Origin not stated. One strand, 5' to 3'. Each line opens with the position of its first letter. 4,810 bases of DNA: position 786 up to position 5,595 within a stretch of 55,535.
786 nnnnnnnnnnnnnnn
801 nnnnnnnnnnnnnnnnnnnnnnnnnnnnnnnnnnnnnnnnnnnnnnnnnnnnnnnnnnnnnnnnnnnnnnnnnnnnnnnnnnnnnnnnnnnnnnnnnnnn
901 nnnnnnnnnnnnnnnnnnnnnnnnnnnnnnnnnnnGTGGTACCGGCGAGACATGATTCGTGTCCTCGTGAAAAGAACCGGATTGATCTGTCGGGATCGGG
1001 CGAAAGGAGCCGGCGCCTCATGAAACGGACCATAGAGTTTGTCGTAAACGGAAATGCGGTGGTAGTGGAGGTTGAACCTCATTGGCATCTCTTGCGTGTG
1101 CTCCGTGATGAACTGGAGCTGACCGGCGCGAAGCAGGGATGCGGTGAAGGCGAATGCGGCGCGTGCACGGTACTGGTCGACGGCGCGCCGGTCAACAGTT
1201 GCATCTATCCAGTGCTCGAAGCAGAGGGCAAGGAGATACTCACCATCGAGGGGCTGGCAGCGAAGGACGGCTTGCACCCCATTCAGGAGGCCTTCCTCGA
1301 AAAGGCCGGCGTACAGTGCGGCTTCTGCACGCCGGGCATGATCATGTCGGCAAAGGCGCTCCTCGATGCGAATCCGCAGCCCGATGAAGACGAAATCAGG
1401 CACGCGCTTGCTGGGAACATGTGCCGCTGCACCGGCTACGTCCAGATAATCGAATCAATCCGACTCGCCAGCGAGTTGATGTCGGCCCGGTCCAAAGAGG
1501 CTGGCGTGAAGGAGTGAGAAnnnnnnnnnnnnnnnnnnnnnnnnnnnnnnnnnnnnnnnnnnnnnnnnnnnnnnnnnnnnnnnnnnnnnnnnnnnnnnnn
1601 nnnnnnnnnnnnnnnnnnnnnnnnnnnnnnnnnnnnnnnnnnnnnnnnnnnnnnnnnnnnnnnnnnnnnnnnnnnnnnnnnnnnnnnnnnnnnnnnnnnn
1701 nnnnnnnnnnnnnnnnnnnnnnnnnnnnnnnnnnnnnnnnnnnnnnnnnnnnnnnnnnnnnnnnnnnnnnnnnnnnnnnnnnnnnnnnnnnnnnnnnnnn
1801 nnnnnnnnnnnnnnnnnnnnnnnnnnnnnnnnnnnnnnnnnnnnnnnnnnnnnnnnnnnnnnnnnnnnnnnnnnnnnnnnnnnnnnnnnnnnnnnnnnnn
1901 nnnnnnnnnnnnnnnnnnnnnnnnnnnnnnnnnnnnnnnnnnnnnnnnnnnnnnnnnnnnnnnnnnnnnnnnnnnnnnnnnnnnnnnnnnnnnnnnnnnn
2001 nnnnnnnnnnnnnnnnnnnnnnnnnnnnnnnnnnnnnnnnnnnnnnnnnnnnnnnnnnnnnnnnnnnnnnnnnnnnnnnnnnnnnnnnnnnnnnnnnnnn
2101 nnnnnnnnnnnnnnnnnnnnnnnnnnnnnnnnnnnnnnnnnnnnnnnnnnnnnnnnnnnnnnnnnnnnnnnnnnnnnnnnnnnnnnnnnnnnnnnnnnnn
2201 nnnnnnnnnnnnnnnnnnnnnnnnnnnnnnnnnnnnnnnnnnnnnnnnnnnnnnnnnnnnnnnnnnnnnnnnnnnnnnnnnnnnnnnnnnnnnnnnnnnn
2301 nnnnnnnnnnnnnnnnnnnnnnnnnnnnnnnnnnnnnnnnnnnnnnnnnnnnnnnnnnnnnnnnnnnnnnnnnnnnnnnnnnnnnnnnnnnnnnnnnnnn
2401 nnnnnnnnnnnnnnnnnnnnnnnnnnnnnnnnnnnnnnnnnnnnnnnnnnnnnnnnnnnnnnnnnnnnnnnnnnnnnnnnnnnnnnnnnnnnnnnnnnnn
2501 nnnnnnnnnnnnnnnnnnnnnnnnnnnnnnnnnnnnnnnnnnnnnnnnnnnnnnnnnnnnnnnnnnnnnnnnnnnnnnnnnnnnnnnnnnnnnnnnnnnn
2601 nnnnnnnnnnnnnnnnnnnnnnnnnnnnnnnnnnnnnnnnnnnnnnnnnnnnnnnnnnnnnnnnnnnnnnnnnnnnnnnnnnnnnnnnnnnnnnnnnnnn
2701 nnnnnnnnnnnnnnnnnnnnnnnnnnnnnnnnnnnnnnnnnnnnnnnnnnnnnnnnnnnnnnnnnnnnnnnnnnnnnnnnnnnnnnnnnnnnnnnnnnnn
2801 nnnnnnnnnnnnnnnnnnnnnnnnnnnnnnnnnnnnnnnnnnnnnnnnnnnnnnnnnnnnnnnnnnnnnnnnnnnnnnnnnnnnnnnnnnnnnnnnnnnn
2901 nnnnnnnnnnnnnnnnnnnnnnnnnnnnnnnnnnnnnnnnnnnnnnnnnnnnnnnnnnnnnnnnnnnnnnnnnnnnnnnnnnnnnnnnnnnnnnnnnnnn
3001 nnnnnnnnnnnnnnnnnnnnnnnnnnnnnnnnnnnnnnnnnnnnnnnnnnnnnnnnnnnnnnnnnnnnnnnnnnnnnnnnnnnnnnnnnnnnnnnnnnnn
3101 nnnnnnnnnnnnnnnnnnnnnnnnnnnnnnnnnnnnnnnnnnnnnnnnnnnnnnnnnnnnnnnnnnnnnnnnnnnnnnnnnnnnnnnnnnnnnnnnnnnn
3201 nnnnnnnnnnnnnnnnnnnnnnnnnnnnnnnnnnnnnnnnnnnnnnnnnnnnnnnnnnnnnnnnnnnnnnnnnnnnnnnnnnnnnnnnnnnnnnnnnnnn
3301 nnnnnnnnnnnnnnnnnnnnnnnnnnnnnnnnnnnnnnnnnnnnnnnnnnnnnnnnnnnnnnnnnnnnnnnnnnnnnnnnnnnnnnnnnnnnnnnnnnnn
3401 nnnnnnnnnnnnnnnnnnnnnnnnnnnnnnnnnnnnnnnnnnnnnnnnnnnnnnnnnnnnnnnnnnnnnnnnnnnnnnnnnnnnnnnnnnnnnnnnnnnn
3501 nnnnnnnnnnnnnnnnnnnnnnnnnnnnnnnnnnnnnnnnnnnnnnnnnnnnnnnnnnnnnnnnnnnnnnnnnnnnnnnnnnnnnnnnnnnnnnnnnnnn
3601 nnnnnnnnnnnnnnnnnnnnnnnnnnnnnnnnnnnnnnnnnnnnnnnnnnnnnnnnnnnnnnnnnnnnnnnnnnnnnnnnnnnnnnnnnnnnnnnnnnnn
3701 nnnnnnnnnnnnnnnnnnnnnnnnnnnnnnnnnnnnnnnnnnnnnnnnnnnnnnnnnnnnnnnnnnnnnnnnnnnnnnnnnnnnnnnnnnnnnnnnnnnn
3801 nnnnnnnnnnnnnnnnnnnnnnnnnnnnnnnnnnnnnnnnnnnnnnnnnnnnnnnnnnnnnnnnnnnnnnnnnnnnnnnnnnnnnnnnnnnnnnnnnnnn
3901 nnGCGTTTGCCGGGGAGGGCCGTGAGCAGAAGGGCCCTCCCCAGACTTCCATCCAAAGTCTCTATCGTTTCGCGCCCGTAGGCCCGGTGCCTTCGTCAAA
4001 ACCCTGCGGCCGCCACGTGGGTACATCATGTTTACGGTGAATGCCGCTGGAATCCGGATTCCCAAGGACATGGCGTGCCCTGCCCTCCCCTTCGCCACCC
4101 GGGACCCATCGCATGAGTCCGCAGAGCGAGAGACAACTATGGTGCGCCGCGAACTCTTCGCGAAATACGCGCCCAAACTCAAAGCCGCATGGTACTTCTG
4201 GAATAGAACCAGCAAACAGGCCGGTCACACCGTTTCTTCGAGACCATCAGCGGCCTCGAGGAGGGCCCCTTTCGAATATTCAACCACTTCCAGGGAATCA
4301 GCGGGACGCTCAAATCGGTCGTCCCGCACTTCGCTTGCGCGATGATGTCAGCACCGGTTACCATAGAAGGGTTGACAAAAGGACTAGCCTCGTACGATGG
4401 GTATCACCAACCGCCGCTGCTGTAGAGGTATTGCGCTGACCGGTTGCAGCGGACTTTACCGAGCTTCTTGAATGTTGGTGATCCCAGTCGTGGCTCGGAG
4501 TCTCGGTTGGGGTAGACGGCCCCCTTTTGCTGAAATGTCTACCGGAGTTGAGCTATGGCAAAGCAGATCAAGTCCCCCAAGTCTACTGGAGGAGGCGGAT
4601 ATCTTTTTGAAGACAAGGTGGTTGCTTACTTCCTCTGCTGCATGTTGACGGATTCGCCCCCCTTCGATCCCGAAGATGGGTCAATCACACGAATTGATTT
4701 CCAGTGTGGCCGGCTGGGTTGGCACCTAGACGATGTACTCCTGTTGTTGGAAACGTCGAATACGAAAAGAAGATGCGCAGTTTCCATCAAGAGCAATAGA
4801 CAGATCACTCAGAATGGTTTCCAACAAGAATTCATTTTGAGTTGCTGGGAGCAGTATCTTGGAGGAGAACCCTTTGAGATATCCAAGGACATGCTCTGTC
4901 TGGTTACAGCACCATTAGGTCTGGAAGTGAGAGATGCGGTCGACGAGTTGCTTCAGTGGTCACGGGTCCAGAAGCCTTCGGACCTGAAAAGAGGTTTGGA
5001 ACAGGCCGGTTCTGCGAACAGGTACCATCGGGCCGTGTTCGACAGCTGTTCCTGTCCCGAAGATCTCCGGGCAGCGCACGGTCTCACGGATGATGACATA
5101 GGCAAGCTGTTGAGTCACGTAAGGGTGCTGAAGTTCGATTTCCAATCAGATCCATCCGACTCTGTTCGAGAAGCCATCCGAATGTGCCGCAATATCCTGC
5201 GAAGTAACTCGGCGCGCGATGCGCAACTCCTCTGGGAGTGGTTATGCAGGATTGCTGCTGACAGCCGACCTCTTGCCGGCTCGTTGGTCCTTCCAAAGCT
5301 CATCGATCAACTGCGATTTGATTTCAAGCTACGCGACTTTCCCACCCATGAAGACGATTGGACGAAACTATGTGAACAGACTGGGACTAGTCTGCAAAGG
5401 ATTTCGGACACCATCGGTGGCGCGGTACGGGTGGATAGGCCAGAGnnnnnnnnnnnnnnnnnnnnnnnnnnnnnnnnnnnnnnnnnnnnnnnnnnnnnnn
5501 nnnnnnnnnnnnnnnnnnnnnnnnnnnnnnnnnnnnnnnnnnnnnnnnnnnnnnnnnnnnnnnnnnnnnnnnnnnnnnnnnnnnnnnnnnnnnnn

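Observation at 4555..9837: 1760-aa NACHT/STAND NTPase with an unassigned N-terminal domain: candidate novel NLR-like/Avs-like defence protein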

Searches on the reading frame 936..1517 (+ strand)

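Call 10: search_protein_families(library=pfam, proteins=[window:936-1517:+], max_evalue=0.01)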
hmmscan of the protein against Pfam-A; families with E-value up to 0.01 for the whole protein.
window:936-1517:+ (193 aa): 3 families
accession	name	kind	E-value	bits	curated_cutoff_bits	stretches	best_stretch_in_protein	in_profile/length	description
PF01799.25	Fer2_2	-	4e-35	120.2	30.3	1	103-176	1-75/75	[2Fe-2S] binding domain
PF00111.32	Fer2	-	5.1e-08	33.2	21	1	36-89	2-55/77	2Fe-2S iron-sulfur cluster binding domain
PF13085.11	Fer2_3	-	6.1e-06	26.6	27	1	66-108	49-90/107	2Fe-2S iron-sulfur cluster binding domain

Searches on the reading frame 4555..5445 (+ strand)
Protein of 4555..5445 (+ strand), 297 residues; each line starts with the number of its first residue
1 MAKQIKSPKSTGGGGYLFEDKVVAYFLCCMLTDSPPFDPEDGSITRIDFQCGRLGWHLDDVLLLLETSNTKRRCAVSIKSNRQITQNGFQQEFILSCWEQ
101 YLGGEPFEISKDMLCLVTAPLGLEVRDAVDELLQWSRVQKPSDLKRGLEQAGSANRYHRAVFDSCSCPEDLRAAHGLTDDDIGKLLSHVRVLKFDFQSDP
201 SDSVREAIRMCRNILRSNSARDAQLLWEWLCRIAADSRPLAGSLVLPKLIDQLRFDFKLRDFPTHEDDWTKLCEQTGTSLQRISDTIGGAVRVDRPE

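Call 21: search_solved_structures(query=A1, max_evalue=10)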
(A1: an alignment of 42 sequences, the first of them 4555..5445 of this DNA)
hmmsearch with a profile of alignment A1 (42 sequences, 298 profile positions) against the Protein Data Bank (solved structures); distinct sequences matched with E-value up to 10: 6.
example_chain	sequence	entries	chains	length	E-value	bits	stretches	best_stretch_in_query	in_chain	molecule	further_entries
1ytz_T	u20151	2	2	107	0.25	13.7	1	149-217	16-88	Troponin T | Troponin T, fast skeletal muscle isoforms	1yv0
2w49_1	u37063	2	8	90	0.32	13.4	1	149-214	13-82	TROPONIN T, FAST SKELETAL MUSCLE ISOFORMS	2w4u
8gac_A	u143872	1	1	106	0.54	12.6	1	180-264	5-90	CTLA-4 binder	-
6hug_G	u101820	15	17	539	1.3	11.4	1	130-220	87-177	Megabody Mb38 | Megabody38 | Megabody-38,Outer membrane protein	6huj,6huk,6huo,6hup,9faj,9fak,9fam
7qe5_B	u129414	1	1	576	1.3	11.4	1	131-220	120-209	Megabody3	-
6qd6_A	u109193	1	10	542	1.3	11.3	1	131-220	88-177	Mb-cHopQ-Nb207,Outer membrane protein,Mb-cHopQ-Nb207,Outer membrane protein,Mb-cHopQ-Nb207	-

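Call 22: search_protein_families(library=pfam, alignment_id=A1, max_evalue=1)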
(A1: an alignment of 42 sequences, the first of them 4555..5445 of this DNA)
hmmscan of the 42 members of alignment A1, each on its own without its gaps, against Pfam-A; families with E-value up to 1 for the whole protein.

A. member 1, window:4555-5445:+ (297 aa): 0 families

B. families by the number of members that match (of 42 scanned): 20 families
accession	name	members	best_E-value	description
PF20749.2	DUF6833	1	0.0096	Domain of unknown function (DUF6833)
PF11722.13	zf-TRM13_CCCH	1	0.013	CCCH zinc finger in TRM13 protein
PF01904.24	DUF72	1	0.024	Protein of unknown function DUF72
PF08223.16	PaaX_C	1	0.031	PaaX-like protein C-terminal domain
PF20543.3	CowN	1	0.036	N2-fixation sustaining protein CowN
PF06891.17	P2_Phage_GpR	1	0.05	P2 phage tail completion protein R (GpR)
PF22838.1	COMMD8_HN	1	0.052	COMMD8, helical N-terminal domain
PF09030.15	Creb_binding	1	0.058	Creb binding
PF08982.17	AtaL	1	0.067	Acetylaranotin biosynthesis cluster protein L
PF07719.23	TPR_2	1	0.085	Tetratricopeptide repeat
PF07192.16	SNURF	1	0.11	SNURF/RPN4 protein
PF08715.16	CoV_peptidase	1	0.12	Coronavirus papain-like peptidase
PF11586.13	DUF3242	1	0.12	Protein of unknown function (DUF3242)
PF12658.13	Ten1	1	0.13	Telomere capping, CST complex subunit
PF14135.11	DUF4302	1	0.14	Domain of unknown function (DUF4302)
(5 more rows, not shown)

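Call 24: search_protein_families(library=padloc, alignment_id=A1, max_evalue=0.01)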
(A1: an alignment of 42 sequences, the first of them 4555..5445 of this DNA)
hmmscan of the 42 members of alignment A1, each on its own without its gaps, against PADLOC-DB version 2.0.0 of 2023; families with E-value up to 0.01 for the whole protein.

A. member 1, window:4555-5445:+ (297 aa): 2 families
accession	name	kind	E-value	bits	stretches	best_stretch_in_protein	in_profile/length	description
PDLC04700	PDC-M54A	-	0.0035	12.3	1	109-285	114-290/1657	-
PDLC02918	DUF626_VIII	-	0.0045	14.2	1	8-77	4-73/474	-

B. families by the number of members that match (of 42 scanned): 5 families
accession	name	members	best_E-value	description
PDLC02918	DUF626_VIII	12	7.3e-05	-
PDLC04702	PDC-M54A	11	3.4e-09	-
PDLC04700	PDC-M54A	11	2.5e-06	-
PDLC00470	JetB1|JetB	1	0.0036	DUF4194 domain; MukE-like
PDLC00790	Cyclase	1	0.008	oligonucleotide-cyclase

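Call 27: predict_structure(alignment_id=A1)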
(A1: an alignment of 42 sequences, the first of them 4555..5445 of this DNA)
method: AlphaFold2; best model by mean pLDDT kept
length: 297 residues; sequences in the alignment: 42
mean_pLDDT: 92.8   pTM: 0.86
mean pLDDT of the five models: 92.8, 92.9, 92.4, 92.3, 92.0
residues with pLDDT >= 90: 245; 70-90: 34; 50-70: 16; < 50: 2
segments of 3 or more residues with pLDDT < 50: none
pLDDT, mean of each block of 10 residues (from residue 1): 59 78 98 96 97 94 97 98 97 97 92 98 98 97 95 95 97 96 98 97 98 96 98 96 95 95 71 87 88 81
secondary structure, 60 per line:
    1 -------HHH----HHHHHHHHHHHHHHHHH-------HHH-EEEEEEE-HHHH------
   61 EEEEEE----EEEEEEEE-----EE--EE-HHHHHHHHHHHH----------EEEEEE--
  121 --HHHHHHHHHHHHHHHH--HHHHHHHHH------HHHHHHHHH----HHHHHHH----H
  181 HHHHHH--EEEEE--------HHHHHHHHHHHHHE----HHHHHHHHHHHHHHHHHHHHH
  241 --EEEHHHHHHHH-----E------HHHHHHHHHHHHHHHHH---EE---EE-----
elements in order: H15-31 E43-49 H51-54 E61-66 E71-78 H91-102 E113-118 H123-138 H141-149 H156-164 H169-175 H180-186 E189-193 H202-214 H220-240 E243-245 H246-253 H266-282

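Call 67: search_protein_representatives(alignment_id=A1)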
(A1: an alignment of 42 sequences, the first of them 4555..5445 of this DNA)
Query: 42 sequences, 298 profile positions. Proteins with E-value up to 0.001 (for the whole library): 4315; up to 1e-10: 3091; up to 1e-30: 1663. The best 150 are listed.
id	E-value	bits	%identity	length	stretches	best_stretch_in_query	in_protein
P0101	1.2e-115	402.2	-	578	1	1-298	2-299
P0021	3.4e-112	390.9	-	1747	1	1-297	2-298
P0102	8.0e-112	389.7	-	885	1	1-296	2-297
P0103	1.1e-109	382.6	-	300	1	1-298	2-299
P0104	1.4e-109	382.3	-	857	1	2-297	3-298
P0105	1.6e-107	375.6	-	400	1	3-297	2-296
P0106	7.9e-107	373.3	-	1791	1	2-297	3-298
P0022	1.7e-106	372.2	-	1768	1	2-297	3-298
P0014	5.3e-105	367.3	-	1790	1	2-298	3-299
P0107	7.3e-105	366.8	-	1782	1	2-297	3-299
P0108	4.8e-104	364.1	-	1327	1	2-297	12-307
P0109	1.1e-103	363.0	-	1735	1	1-297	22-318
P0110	4.7e-103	360.9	-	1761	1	2-297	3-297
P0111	1.4e-102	359.4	-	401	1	3-297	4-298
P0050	1.4e-102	359.4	-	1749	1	1-297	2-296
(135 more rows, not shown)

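Call 89: fold_search(model_id=the predicted structure, library=pdb)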
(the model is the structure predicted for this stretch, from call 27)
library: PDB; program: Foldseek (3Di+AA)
matches with E <= 10: 340; with E <= 0.001: 16
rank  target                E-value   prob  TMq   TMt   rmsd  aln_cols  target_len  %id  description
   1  6wan_F                5.0e-06  1.00  0.45  0.34   6.2       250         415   13  Structure of Acinetobacter baumannii Cap4 SAVED/CARF-domain containing receptor with the cyclic trinucleotide 3'3'3'-c (released 2020-06-17)
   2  6wam_F                1.2e-05  1.00  0.46  0.34   5.8       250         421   13  Structure of Acinetobacter baumannii Cap4 SAVED/CARF-domain containing receptor (released 2020-06-17)
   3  9hr5_A                2.1e-05  1.00  0.43  0.34  12.3       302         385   12  Salmonella enterica Lamassu LmuA nuclease tetramer bound to DNA duplex (released 2025-10-01)
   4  6wam_E                3.0e-05  1.00  0.46  0.34   5.7       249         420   12  Structure of Acinetobacter baumannii Cap4 SAVED/CARF-domain containing receptor (released 2020-06-17)
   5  6vm6_E                3.0e-05  1.00  0.47  0.34   5.7       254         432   13  Structure of Acinetobacter baumannii Cap4 SAVED/CARF-domain containing receptor with the cyclic trinucleotide 2'3'3'-c (released 2020-06-17)
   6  6vm6_C                3.0e-05  1.00  0.46  0.33   5.8       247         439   13  Structure of Acinetobacter baumannii Cap4 SAVED/CARF-domain containing receptor with the cyclic trinucleotide 2'3'3'-c (released 2020-06-17)
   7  6wan_D                4.5e-05  1.00  0.46  0.33   5.7       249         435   12  Structure of Acinetobacter baumannii Cap4 SAVED/CARF-domain containing receptor with the cyclic trinucleotide 3'3'3'-c (released 2020-06-17)
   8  6vm6_A                4.5e-05  1.00  0.45  0.33   5.8       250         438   13  Structure of Acinetobacter baumannii Cap4 SAVED/CARF-domain containing receptor with the cyclic trinucleotide 2'3'3'-c (released 2020-06-17)
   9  6wam_B                6.0e-05  1.00  0.47  0.33   5.7       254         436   13  Structure of Acinetobacter baumannii Cap4 SAVED/CARF-domain containing receptor (released 2020-06-17)
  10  9hr5_C                6.7e-05  1.00  0.41  0.33  13.9       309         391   11  Salmonella enterica Lamassu LmuA nuclease tetramer bound to DNA duplex (released 2025-10-01)
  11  6wam_A                9.9e-05  1.00  0.45  0.33   5.8       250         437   13  Structure of Acinetobacter baumannii Cap4 SAVED/CARF-domain containing receptor (released 2020-06-17)
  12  9nxx_D                1.1e-04  1.00  0.40  0.33  12.5       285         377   12  LmuA_conformation 1 (released 2025-12-17)
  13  6vm6_F                1.2e-04  1.00  0.46  0.33   5.7       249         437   13  Structure of Acinetobacter baumannii Cap4 SAVED/CARF-domain containing receptor with the cyclic trinucleotide 2'3'3'-c (released 2020-06-17)
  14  6vm5                  1.2e-04  1.00  0.45  0.33   6.6       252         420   13  Structure of Moraxella osloensis Cap4 SAVED/CARF-domain containing receptor (released 2020-06-17)
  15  6vm6_B                1.7e-04  1.00  0.46  0.33   5.8       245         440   12  Structure of Acinetobacter baumannii Cap4 SAVED/CARF-domain containing receptor with the cyclic trinucleotide 2'3'3'-c (released 2020-06-17)
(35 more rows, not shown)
